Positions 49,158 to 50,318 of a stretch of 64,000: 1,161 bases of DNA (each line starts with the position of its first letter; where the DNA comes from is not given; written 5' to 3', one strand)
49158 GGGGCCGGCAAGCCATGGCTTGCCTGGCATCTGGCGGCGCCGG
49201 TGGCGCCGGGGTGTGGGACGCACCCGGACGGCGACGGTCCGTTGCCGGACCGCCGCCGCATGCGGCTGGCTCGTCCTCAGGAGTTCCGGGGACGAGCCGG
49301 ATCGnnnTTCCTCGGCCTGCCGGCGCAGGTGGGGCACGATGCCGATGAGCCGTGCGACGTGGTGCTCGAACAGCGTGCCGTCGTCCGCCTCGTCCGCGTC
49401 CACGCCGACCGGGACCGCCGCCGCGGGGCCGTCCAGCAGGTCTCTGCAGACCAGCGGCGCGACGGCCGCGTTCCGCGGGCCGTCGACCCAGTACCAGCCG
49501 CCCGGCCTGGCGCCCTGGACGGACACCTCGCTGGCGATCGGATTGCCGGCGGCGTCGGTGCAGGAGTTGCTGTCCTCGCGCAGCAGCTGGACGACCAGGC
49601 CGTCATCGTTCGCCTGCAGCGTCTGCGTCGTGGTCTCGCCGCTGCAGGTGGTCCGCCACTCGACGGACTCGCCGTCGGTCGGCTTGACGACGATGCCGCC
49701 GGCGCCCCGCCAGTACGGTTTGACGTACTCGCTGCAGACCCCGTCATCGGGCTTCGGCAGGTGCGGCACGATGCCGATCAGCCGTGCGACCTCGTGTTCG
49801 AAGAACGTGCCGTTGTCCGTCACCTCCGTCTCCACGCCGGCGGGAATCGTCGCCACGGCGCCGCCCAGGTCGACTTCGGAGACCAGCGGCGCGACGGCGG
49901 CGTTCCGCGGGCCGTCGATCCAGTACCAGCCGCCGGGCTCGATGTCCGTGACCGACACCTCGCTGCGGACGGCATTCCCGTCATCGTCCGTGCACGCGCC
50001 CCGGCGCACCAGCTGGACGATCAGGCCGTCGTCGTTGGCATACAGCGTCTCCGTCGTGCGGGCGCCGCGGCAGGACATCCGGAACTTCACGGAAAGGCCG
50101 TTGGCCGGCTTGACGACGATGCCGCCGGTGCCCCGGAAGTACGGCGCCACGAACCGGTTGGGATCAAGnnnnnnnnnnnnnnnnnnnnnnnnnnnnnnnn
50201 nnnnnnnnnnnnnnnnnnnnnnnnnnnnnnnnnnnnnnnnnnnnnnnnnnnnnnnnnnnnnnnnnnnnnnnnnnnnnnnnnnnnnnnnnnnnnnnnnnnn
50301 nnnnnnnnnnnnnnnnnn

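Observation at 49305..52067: Bacterial secreted protein built from plant-type (PS-class) leucine-rich repeats plus duplicated C-terminal domains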

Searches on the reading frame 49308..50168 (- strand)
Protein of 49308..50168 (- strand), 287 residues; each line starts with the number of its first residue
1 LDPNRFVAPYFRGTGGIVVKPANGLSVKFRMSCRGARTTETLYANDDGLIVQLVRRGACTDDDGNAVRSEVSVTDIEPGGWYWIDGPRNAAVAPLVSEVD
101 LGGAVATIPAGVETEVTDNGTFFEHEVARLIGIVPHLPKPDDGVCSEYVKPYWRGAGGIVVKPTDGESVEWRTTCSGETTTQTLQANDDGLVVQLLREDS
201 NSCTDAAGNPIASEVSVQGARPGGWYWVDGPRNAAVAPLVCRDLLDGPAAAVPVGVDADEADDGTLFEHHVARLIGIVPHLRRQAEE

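Call 16: find_homologous_proteins(query=window:49308-50168:-, max_evalue=0.001)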
Query seq(287 aa) (287 aa): 45 proteins with E <= 0.001 among 8000 candidates.
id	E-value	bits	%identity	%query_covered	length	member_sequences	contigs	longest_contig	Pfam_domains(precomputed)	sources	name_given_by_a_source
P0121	2.0e-156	538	82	98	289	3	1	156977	-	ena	-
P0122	1.1e-70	256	49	97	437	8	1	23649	PF07705.18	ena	-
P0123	2.3e-69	252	49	97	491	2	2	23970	-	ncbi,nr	ncbi:MAG: hypothetical protein F4210_05770 [Holophagales bacterium]|nr:hypothetical protein [Holopha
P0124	2.7e-69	252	49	96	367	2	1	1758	-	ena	-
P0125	2.8e-69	252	49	98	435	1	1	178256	-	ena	-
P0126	1.7e-68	249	49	96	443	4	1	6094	-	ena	-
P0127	1.9e-68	249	49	98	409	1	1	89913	-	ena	-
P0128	3.7e-68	248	68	60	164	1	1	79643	-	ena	-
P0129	4.4e-68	248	49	98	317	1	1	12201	-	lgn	-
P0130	1.1e-67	247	49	98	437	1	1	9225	-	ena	-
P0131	2.1e-67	246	48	98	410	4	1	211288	-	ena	-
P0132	7.9e-67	244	47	98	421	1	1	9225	-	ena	-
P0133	8.4e-67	244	48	98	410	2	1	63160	-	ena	-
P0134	2.4e-66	242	47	96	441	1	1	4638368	-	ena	-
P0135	3.2e-66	242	48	98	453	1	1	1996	-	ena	-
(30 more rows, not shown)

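Call 21: find_related_loci(query=A1, collection=genome_contigs, flank=10000)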
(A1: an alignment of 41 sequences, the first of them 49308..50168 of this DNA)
Query A1 (287 aa) in genome_contigs; peptide patterns used: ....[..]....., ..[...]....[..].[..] (x = any residue, [..] = any of these).
138 stretches matched a pattern; 47 encode a relative of the query (tblastn E <= 1e-3); 43 distinct loci.
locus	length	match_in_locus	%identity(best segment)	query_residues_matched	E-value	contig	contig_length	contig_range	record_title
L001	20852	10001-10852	84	4-287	1e-159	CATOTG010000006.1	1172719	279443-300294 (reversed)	MAG: uncultured Thermoanaerobaculia bacterium isolate 2de50437-b26d-4e32-99b7-ac34be852a58 genome assembly, contig: cont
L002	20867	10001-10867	81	5-287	1e-152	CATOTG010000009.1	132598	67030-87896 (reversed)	MAG: uncultured Thermoanaerobaculia bacterium isolate 2de50437-b26d-4e32-99b7-ac34be852a58 genome assembly, contig: cont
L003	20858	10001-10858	80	4-287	4e-152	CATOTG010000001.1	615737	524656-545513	MAG: uncultured Thermoanaerobaculia bacterium isolate 2de50437-b26d-4e32-99b7-ac34be852a58 genome assembly, contig: cont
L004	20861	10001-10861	77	5-287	4e-145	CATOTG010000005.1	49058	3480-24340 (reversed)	MAG: uncultured Thermoanaerobaculia bacterium isolate 2de50437-b26d-4e32-99b7-ac34be852a58 genome assembly, contig: cont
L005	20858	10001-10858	80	4-287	1e-152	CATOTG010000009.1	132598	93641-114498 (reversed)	MAG: uncultured Thermoanaerobaculia bacterium isolate 2de50437-b26d-4e32-99b7-ac34be852a58 genome assembly, contig: cont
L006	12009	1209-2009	49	4-281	3e-76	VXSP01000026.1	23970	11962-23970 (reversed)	MAG: Holophagales bacterium isolate SB0665_bin_19 NODE_1041_length_23970_cov_29.027890, whole genome shotgun sequence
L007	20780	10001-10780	49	4-281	3e-76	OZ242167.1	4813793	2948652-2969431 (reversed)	MAG: Candidatus Multivorans sp. isolate 7fb352fe-185d-4cb3-939b-2af4a04fcc16 genome assembly, chromosome: 1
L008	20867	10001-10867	46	4-286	3e-75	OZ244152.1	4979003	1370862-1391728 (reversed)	MAG: Candidatus Multivorans sp. isolate afea6ae8-3198-4470-b6a0-f74c278aea2c genome assembly, chromosome: 1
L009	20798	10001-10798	49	4-287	7e-73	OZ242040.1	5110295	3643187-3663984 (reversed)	MAG: Candidatus Multivorans sp. isolate cd603fe2-36ea-45dd-b21b-4d1cbeb73145 genome assembly, chromosome: 1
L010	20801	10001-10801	46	6-287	1e-71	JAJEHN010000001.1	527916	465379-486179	MAG: Thermoanaerobaculia bacterium isolate p16x60bins.57 k141_289058, whole genome shotgun sequence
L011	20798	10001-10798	46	4-287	5e-71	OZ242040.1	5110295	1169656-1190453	MAG: Candidatus Multivorans sp. isolate cd603fe2-36ea-45dd-b21b-4d1cbeb73145 genome assembly, chromosome: 1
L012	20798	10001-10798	46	4-287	3e-70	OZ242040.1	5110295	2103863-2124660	MAG: Candidatus Multivorans sp. isolate cd603fe2-36ea-45dd-b21b-4d1cbeb73145 genome assembly, chromosome: 1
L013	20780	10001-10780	47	4-281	6e-70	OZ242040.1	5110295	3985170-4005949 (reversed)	MAG: Candidatus Multivorans sp. isolate cd603fe2-36ea-45dd-b21b-4d1cbeb73145 genome assembly, chromosome: 1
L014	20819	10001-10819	47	6-281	2e-69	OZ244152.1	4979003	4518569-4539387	MAG: Candidatus Multivorans sp. isolate afea6ae8-3198-4470-b6a0-f74c278aea2c genome assembly, chromosome: 1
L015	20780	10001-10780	47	4-281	2e-69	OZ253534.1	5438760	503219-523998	MAG: Candidatus Multivorans sp. isolate be2d7f3f-f219-46b2-8ad1-06fdd0eb2387 genome assembly, chromosome: 1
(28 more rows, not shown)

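Call 27: predict_structure(alignment_id=A1)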
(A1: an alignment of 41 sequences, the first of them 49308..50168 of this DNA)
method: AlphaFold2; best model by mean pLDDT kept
length: 287 residues; sequences in the alignment: 41
mean_pLDDT: 93.0   pTM: 0.90
mean pLDDT of the five models: 93.0, 92.6, 92.4, 92.0, 91.7
residues with pLDDT >= 90: 237; 70-90: 45; 50-70: 5; < 50: 0
segments of 3 or more residues with pLDDT < 50: none
pLDDT, mean of each block of 10 residues (from residue 1): 90 96 98 93 98 87 92 97 92 95 95 96 91 92 86 95 97 93 97 87 87 95 95 93 95 95 94 93 78
secondary structure, 60 per line:
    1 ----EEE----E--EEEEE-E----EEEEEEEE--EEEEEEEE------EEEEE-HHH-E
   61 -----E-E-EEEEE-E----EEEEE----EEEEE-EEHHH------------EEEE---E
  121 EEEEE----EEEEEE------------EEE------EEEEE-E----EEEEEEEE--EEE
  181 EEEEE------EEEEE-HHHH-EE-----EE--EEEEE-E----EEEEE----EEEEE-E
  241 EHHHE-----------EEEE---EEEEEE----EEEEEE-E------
elements in order: E5-7 E15-19 E26-33 E36-43 E50-54 E70-74 E81-85 E90-94 E113-116 E120-125 E130-135 E148-150 E157-161 E168-175 E178-185 E192-196 H198-201 E214-218 E225-229 E234-238 E257-260 E264-269 E274-279

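Call 35: search_protein_representatives(alignment_id=A1)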
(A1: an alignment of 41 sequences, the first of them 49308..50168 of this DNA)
Query: 41 sequences, 425 profile positions. Proteins with E-value up to 0.001 (for the whole library): 228; up to 1e-10: 164; up to 1e-30: 75. The best 150 are listed.
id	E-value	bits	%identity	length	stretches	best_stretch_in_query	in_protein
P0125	6.8e-171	585.8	-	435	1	10-423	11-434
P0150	5.8e-163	559.7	-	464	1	5-421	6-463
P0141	4.4e-148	510.7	-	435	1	102-423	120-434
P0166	1.3e-144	499.2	-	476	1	102-423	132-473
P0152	7.0e-144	496.8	-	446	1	10-421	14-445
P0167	1.7e-143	495.6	-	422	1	89-423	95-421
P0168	1.1e-141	489.6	-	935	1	122-423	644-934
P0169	1.9e-141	488.8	-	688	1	124-423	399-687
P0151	2.6e-132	458.7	-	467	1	7-418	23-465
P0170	3.9e-131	454.9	-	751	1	38-420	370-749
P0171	4.5e-131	454.6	-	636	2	143-421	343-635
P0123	2.4e-130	452.3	-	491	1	29-420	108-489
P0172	8.4e-129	447.2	-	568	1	137-423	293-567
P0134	1.3e-128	446.6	-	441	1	49-420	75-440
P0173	1.5e-128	446.4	-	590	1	94-422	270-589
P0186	4.2e-117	408.6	-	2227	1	125-423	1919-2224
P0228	3.5e-25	105.8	-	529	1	284-420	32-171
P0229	7.1e-25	104.8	-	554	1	281-419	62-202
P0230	7.6e-25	104.7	-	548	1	284-422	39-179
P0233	4.3e-24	102.2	-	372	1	284-417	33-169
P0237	7.6e-23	98.1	-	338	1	285-419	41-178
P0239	1.2e-21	94.1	-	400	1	284-420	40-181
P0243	1.2e-19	87.5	-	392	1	275-419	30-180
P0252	2.1e-18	83.5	-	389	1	284-422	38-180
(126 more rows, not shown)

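Call 36: search_protein_families(library=pfam, proteins=[P0228, P0229, P0230, P0233, P0237, P0239, P0243, P0252, P0186, P0168], max_evalue=0.001)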
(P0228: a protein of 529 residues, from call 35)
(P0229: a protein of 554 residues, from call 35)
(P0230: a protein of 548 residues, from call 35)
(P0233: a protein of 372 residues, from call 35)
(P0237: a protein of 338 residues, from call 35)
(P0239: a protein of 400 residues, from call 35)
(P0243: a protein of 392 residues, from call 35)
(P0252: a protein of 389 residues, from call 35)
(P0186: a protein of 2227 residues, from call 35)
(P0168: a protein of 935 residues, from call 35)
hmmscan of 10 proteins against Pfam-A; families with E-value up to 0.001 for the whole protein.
P0228 (529 aa): 0 families

P0229 (554 aa): 0 families

P0230 (548 aa): 0 families

P0233 (372 aa): 0 families

P0237 (338 aa): 0 families

P0239 (400 aa): 0 families

P0243 (392 aa): 0 families

P0252 (389 aa): 0 families

P0186 (2227 aa): 10 families
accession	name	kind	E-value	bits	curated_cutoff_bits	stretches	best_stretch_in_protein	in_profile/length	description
PF00041.27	fn3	-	7.7e-48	161.1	25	4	423-499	12-80/84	Fibronectin type III domain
PF00028.23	Cadherin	-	2.3e-31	108.5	28.8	3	317-402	2-92/93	Cadherin domain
PF00082.27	Peptidase_S8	-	7e-29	101.5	21.8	1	1436-1712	1-288/288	Subtilase family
PF16656.11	Pur_ac_phosph_N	-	1.7e-23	83.5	30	1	419-504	8-93/93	Purple acid Phosphatase, N-terminal domain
PF25059.1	FN3_DSCAM-DSCAML_C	-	1.6e-21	76.9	39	1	431-495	10-72/89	DSCAM/DSCAML C-terminal Fn3-like domain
PF01108.23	Tissue_fac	-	3.9e-07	30.3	27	0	431-496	41-107/107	Tissue factor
PF25374.1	Cadherin_FAT4_N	-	2.1e-05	25.2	35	0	339-384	22-66/85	FAT4-like, N-terminal cadherin-like domain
PF01483.27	P_proprotein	-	0.00014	22.4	21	1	1771-1855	4-84/86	Proprotein convertase P-domain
PF00801.26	PKD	-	0.00037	20.9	23.5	0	529-601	11-78/80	PKD domain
PF21605.3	CRLF2-like_D2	-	0.00058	20.3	27.3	0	444-492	30-74/94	Cytokine receptor-like factor 2-like, D2 domain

P0168 (935 aa): 1 family
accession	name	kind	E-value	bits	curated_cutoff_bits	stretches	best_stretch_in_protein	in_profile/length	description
PF18560.7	Lectin_like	-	5.3e-05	23.9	27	0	520-578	45-103/156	Lectin like domain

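Call 53: search_solved_structures(query=A1, max_evalue=1)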
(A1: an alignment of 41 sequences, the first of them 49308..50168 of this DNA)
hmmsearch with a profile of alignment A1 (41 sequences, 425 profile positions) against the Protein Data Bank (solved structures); distinct sequences matched with E-value up to 1: 1.
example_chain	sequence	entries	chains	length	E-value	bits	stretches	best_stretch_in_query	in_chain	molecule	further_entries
4fe8_A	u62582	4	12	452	0.43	13.2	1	49-142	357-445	Maltose-binding periplasmic protein,Huntingtin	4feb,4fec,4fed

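Call 75: fold_search(model_id=the predicted structure, library=pdb)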
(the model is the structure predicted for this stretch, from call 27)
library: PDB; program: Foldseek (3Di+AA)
matches with E <= 10: 1473; with E <= 0.001: 7
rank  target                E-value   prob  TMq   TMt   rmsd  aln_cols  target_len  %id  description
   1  5e1r_C                3.2e-04  0.69  0.16  0.13  18.8       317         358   11  Crystal structure of pecan (carya illinoinensis) vicilin, a new food allergen (released 2016-08-10)
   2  5e1r_B                3.3e-04  0.77  0.17  0.14  18.5       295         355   10  Crystal structure of pecan (carya illinoinensis) vicilin, a new food allergen (released 2016-08-10)
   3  5e1r_E                5.0e-04  0.77  0.17  0.14  17.5       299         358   10  Crystal structure of pecan (carya illinoinensis) vicilin, a new food allergen (released 2016-08-10)
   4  5e1r_F                5.3e-04  0.66  0.16  0.14  18.3       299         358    9  Crystal structure of pecan (carya illinoinensis) vicilin, a new food allergen (released 2016-08-10)
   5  7mrn_A                6.5e-04  0.28  0.11  0.11  23.6       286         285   12  Mouse CNTN5 APP complex (released 2022-01-05)
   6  5e1r_D                7.6e-04  0.66  0.16  0.14  14.6       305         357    9  Crystal structure of pecan (carya illinoinensis) vicilin, a new food allergen (released 2016-08-10)
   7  3gld_A                7.6e-04  0.38  0.16  0.16  22.4       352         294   11  Crystal Structure of the Major Pilin from Streptococcus pyogenes E117A mutant (released 2009-06-02)
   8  1uij_C                1.1e-03  0.41  0.15  0.13  17.5       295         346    9  Crystal Structure Of Soybean beta-Conglycinin Beta Homotrimer (I122M/K124W) (released 2004-07-16)
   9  7u1j_B                1.1e-03  0.54  0.16  0.14  15.7       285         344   10  Crystal structure of Pisum sativum convicilin (released 2022-03-30)
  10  7b17_B                1.2e-03  0.14  0.09  0.10  19.8       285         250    9  SARS-CoV-spike RBD bound to two neutralising nanobodies. (released 2021-02-10)
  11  3smh_A                1.6e-03  0.51  0.16  0.13  18.2       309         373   12  Crystal structure of major peanut allergen Ara h 1 (released 2012-02-15)
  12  3s7i_B                1.8e-03  0.41  0.15  0.13  17.0       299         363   11  Crystal structure of Ara h 1 (released 2011-09-21)
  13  3gle_A                1.9e-03  0.33  0.16  0.16  23.4       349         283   12  Crystal Structure of the Major Pilin from Streptococcus pyogenes N168A mutant (released 2009-06-02)
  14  3smh_B                2.1e-03  0.47  0.16  0.14  15.8       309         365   11  Crystal structure of major peanut allergen Ara h 1 (released 2012-02-15)
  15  5e4q                  2.5e-03  0.16  0.11  0.11  24.4       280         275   11  Crystal structure of mouse CNTN3 FN1-FN3 domains (released 2016-08-31)
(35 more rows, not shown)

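Call 76: search_protein_families(library=pfam, proteins=[L009:19351-20613:+], max_evalue=0.01)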
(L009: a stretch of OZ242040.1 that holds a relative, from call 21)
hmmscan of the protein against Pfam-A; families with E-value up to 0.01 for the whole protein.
L009:19351-20613:+ (420 aa): 0 families

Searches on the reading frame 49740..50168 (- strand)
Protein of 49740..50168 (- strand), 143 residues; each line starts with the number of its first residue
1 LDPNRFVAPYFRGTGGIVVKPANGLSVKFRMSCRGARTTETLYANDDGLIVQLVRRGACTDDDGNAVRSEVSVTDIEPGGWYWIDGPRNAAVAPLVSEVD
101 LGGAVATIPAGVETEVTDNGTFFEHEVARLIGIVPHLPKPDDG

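Call 30: search_protein_families(library=pfam, proteins=[window:49740-50168:-], max_evalue=10)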
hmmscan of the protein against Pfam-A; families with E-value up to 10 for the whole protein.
seq(143 aa): 1 family
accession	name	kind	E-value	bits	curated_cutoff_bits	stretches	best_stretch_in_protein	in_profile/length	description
PF17994.7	Glft2_N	-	0.12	12.8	26.1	1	26-85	68-123/140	Galactofuranosyltransferase 2 N-terminal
